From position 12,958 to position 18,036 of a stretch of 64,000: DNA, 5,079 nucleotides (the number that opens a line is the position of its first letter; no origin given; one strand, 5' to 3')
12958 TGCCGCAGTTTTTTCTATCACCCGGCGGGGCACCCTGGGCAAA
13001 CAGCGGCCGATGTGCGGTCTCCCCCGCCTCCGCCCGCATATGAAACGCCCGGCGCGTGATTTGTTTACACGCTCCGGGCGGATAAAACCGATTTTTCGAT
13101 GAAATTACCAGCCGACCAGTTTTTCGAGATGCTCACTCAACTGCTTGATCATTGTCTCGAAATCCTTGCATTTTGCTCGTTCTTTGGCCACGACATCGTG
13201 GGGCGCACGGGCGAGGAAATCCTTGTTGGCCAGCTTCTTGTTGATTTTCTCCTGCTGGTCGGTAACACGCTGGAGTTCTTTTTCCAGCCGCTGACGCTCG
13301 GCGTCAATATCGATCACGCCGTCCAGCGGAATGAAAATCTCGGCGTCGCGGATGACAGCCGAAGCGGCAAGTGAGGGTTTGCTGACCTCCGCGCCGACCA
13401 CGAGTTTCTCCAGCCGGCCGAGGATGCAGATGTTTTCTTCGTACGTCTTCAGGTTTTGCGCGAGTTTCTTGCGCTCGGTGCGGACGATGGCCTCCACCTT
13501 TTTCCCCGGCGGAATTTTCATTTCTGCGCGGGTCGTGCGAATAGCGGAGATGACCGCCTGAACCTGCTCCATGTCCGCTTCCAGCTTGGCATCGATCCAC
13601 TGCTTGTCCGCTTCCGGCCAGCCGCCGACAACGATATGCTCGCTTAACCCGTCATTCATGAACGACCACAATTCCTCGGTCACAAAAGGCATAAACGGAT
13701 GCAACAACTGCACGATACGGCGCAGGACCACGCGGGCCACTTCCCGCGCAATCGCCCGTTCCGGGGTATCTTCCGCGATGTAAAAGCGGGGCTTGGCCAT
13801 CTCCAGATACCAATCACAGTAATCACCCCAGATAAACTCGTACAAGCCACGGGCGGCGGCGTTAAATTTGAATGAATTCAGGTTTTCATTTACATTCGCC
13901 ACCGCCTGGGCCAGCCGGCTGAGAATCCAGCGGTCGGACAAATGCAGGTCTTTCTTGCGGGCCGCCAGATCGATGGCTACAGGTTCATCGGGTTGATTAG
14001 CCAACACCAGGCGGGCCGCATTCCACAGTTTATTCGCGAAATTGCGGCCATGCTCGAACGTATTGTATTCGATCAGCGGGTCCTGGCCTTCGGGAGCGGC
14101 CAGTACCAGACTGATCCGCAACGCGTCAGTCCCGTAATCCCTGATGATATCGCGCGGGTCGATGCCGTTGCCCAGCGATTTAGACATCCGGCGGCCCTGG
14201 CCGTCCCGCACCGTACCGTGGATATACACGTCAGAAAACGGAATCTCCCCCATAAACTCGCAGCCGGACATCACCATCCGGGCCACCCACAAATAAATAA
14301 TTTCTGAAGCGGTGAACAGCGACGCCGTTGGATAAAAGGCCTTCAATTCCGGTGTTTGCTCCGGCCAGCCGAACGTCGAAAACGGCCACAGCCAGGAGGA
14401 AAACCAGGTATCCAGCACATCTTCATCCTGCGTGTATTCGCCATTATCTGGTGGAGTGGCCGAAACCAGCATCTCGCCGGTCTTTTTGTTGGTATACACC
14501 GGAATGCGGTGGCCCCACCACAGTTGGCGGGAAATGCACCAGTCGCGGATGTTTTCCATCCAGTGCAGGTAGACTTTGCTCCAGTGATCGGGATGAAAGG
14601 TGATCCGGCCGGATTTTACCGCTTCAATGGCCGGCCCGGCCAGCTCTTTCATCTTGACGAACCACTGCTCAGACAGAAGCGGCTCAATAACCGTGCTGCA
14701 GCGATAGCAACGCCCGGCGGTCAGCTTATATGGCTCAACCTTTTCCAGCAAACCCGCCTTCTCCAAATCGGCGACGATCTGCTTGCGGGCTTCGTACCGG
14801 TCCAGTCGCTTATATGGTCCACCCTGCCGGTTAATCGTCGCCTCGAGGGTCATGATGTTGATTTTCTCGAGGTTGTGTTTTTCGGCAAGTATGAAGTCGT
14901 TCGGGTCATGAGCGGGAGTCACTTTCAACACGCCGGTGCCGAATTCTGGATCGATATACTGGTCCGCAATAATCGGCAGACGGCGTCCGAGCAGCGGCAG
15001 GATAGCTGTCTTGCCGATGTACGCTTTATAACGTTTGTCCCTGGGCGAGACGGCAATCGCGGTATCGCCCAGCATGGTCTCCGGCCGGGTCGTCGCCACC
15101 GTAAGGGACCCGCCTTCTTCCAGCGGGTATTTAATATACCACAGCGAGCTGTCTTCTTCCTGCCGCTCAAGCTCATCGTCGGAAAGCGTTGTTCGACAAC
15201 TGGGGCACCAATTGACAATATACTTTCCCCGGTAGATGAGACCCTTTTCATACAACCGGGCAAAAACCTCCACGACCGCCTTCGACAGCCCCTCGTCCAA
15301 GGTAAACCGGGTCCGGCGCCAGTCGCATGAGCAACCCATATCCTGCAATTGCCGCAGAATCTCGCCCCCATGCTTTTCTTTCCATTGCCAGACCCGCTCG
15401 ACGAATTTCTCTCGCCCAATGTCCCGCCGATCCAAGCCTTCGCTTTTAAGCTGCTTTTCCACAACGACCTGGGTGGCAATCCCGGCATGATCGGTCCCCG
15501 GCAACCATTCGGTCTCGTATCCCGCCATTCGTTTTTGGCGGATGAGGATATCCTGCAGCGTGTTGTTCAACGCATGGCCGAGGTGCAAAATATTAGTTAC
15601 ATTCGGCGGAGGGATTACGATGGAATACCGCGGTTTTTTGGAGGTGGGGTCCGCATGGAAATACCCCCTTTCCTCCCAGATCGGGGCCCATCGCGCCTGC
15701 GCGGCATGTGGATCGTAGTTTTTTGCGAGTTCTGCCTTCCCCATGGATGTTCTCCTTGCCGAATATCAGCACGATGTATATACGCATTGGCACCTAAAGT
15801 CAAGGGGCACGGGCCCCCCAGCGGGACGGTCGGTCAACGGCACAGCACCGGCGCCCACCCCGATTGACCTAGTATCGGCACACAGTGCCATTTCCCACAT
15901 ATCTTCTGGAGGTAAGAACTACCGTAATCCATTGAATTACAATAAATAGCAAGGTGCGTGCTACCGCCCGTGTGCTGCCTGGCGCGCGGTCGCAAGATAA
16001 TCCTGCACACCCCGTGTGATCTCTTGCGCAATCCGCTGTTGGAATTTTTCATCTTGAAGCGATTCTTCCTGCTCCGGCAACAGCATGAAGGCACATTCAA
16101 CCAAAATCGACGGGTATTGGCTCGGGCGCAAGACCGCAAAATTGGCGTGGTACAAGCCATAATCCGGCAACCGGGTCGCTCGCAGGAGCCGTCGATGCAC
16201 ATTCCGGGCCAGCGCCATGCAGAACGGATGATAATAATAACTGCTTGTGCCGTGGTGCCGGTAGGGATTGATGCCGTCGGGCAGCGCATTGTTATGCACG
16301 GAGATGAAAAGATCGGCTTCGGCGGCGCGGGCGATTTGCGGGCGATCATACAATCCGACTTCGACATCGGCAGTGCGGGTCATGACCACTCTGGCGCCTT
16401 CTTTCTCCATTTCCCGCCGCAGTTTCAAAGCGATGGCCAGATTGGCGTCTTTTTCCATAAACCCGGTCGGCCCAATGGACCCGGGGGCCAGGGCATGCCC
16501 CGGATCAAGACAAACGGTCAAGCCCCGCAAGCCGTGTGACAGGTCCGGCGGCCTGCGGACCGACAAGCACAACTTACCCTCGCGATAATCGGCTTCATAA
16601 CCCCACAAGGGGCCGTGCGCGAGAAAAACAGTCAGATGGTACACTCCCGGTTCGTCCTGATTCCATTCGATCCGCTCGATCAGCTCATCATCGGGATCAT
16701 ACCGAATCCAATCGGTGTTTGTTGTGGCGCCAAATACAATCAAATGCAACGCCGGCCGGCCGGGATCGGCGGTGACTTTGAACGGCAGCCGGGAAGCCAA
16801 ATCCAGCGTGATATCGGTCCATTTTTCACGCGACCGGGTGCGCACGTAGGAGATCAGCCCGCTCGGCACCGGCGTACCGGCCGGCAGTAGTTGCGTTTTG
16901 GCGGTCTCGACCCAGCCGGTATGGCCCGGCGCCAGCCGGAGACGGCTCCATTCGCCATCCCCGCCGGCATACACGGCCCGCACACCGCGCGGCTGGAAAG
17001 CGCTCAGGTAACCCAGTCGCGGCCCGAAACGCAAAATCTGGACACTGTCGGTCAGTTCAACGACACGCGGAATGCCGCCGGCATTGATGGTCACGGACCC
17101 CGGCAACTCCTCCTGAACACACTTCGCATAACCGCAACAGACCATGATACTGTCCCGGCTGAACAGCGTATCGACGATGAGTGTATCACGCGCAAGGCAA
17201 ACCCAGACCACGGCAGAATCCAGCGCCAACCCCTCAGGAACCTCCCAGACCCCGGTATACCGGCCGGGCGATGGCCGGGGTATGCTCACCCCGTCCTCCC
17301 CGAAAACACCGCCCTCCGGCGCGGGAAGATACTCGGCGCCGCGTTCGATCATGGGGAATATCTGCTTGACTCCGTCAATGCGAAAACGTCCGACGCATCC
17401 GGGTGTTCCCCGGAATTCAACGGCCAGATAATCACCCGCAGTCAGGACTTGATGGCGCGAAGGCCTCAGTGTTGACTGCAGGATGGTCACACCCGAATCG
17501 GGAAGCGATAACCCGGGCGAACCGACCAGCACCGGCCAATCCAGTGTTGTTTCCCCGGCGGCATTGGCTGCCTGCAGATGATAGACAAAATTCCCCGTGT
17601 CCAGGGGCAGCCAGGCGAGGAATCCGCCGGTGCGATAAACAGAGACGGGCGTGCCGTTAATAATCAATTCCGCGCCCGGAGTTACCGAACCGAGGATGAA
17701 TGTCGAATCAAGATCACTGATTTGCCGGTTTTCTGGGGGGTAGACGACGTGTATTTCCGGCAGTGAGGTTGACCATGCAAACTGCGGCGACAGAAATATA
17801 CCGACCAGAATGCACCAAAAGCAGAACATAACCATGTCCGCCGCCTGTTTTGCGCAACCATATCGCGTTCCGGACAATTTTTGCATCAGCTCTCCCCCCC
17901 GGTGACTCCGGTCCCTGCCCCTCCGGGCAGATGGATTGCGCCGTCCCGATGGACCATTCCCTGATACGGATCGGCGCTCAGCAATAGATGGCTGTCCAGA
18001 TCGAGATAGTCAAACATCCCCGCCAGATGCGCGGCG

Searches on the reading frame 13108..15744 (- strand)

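Call 32: search_protein_families(library=pfam, proteins=[window:13108-15744:-], max_evalue=0.00001)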
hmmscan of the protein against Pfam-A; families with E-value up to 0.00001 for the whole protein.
window:13108-15744:- (879 aa): 6 families
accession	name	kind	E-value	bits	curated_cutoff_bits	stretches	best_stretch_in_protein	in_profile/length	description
PF00133.28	tRNA-synt_1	-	1.2e-135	452.9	22.7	2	21-427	4-256/414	tRNA synthetases class I (I, L, M and V)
PF08264.19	Anticodon_1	-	9.1e-44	149.3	25.1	1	604-753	1-147/148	Anticodon-binding domain of tRNA ligase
PF09334.17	tRNA-synt_1g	-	2.7e-24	86.1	20.1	1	47-193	8-136/391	tRNA synthetases class I (M)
PF10458.14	Val_tRNA-synt_C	-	6.8e-19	68.3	25.9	1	812-876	1-65/66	Valyl tRNA synthetase tRNA binding arm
PF13603.12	tRNA-synt_1_2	-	7e-10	39.1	25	1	243-300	85-142/185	Leucyl-tRNA synthetase, editing domain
PF01406.26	tRNA-synt_1e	-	7.5e-06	26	27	0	501-547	235-281/301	tRNA synthetases class I (C) catalytic domain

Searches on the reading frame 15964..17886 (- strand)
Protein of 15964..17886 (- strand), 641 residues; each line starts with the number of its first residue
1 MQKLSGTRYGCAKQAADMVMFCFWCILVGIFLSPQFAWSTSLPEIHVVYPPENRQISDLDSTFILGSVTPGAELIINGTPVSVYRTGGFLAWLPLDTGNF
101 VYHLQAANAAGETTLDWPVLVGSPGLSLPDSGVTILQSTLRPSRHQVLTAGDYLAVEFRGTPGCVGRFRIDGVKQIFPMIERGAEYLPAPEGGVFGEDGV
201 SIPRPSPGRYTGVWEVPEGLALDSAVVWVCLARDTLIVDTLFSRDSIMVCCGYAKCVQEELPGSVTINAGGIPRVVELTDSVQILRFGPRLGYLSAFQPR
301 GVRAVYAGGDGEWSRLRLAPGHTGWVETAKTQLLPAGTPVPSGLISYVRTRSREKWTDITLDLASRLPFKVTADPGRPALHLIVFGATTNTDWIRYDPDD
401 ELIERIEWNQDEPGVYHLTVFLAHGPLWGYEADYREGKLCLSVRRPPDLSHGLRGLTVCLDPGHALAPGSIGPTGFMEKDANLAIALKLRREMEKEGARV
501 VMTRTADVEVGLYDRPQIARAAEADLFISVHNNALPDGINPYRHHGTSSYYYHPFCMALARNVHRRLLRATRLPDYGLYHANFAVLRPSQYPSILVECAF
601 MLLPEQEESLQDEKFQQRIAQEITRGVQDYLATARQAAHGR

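Call 32: search_protein_families(library=pfam, proteins=[window:15964-17886:-], max_evalue=0.00001)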
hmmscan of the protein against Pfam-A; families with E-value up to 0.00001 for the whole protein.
window:15964-17886:- (641 aa): 1 family
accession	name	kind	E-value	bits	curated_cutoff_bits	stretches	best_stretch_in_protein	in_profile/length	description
PF01520.23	Amidase_3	-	7.7e-42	143.7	27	1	458-628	1-173/174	N-acetylmuramoyl-L-alanine amidase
